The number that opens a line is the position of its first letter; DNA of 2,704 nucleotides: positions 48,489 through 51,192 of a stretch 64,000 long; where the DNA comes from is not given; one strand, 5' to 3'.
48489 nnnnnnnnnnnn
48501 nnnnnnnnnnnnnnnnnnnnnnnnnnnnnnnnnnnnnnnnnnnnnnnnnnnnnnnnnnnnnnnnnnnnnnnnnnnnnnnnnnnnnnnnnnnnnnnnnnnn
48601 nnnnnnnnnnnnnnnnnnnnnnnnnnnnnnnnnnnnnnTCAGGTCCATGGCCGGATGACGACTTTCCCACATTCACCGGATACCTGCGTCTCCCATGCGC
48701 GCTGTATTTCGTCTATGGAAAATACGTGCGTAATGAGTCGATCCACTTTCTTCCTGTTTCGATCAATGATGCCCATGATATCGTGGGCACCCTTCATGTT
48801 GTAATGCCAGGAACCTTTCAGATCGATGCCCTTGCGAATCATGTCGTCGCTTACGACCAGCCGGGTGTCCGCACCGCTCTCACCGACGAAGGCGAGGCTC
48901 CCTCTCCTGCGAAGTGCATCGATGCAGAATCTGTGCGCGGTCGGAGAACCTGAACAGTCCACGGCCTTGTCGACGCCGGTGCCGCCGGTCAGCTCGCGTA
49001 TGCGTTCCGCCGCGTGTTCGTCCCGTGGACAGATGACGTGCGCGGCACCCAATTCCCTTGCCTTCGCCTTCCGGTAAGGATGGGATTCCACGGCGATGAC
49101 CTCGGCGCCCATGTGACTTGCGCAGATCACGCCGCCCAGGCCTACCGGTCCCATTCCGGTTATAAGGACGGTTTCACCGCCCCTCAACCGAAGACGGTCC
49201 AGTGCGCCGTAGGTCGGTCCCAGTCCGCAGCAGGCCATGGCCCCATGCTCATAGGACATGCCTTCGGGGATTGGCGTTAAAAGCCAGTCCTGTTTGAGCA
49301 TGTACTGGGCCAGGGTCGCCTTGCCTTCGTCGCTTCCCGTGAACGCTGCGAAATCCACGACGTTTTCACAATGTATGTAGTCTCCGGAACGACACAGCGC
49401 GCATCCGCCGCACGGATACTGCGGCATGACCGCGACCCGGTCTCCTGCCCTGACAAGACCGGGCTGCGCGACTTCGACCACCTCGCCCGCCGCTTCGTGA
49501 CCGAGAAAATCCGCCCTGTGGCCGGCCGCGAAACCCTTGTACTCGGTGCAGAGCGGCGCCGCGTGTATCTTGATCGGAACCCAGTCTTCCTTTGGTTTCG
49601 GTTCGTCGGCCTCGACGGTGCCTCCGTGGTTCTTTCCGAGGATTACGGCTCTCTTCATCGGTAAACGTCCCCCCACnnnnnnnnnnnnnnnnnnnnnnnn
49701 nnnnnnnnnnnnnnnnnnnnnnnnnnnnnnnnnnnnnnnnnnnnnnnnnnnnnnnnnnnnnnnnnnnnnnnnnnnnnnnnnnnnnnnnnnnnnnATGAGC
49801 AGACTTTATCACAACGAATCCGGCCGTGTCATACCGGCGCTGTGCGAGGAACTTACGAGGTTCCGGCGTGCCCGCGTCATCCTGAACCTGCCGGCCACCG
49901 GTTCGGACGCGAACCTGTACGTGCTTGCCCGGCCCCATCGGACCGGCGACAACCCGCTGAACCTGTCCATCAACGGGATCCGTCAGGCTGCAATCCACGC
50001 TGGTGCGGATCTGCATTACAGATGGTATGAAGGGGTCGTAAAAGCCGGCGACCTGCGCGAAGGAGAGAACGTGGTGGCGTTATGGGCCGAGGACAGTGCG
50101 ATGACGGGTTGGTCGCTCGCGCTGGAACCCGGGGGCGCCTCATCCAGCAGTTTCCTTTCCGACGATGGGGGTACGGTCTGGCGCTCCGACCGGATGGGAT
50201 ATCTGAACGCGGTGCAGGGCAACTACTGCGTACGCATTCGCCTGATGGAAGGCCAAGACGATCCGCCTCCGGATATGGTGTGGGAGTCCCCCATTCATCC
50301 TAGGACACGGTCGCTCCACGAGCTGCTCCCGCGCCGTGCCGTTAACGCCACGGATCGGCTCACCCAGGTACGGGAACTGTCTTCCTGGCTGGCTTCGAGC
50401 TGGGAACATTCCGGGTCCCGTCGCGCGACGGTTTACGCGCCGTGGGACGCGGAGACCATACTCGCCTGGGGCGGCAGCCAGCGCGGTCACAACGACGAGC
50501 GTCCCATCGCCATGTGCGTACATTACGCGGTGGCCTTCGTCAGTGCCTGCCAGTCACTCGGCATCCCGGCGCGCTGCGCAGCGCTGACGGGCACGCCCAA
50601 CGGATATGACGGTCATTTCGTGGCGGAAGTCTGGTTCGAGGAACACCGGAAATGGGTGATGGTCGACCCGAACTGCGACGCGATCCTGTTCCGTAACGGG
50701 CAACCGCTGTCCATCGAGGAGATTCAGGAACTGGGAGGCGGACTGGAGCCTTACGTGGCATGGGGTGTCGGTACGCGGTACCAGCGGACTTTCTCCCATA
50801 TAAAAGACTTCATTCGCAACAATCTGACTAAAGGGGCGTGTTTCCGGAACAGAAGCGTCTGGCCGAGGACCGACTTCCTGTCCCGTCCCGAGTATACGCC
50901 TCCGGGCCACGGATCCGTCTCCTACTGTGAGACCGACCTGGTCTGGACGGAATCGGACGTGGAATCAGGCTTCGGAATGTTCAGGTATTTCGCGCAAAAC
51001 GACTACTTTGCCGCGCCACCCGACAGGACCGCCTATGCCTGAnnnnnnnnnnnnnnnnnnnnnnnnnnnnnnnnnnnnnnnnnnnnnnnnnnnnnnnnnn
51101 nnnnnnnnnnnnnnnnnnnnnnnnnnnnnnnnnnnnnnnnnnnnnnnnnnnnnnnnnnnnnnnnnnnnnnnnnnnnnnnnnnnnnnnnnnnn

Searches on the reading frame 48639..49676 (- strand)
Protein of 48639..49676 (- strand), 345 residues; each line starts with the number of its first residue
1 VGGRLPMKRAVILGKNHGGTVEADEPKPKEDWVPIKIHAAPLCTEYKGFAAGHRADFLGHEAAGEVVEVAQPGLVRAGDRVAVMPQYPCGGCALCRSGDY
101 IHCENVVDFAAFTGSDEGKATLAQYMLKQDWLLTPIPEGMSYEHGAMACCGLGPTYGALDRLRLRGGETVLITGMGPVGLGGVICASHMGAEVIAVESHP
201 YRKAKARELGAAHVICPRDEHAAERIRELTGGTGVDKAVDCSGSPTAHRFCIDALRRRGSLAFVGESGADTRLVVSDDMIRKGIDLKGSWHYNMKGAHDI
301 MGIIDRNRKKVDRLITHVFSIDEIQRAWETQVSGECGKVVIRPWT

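Call 83: search_protein_families(library=pfam, proteins=[window:48639-49676:-], max_evalue=0.0001)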
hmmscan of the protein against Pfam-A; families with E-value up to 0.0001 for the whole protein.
window:48639-49676:- (345 aa): 4 families
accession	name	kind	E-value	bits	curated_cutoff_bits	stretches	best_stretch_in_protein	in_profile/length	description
PF00107.32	ADH_zinc_N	-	7e-27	94.4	31.8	1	177-297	1-117/129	Zinc-binding dehydrogenase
PF08240.17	ADH_N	-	9.3e-15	55.2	23.5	1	30-138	2-104/104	Alcohol dehydrogenase GroES-like domain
PF13602.12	ADH_zinc_N_2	-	1.5e-07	32.9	27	1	209-341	1-134/134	Zinc-binding dehydrogenase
PF16912.11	Glu_dehyd_C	-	2.3e-05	24.4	34.9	1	168-331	32-201/211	Glucose dehydrogenase C-terminus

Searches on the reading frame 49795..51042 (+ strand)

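Call 83: search_protein_families(library=pfam, proteins=[window:49795-51042:+], max_evalue=0.0001)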
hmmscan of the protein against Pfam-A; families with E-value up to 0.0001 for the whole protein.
window:49795-51042:+ (415 aa): 1 family
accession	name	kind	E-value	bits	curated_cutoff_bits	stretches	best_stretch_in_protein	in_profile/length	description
PF01841.26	Transglut_core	-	6.6e-12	46.1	23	1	184-292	10-108/108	Transglutaminase-like superfamily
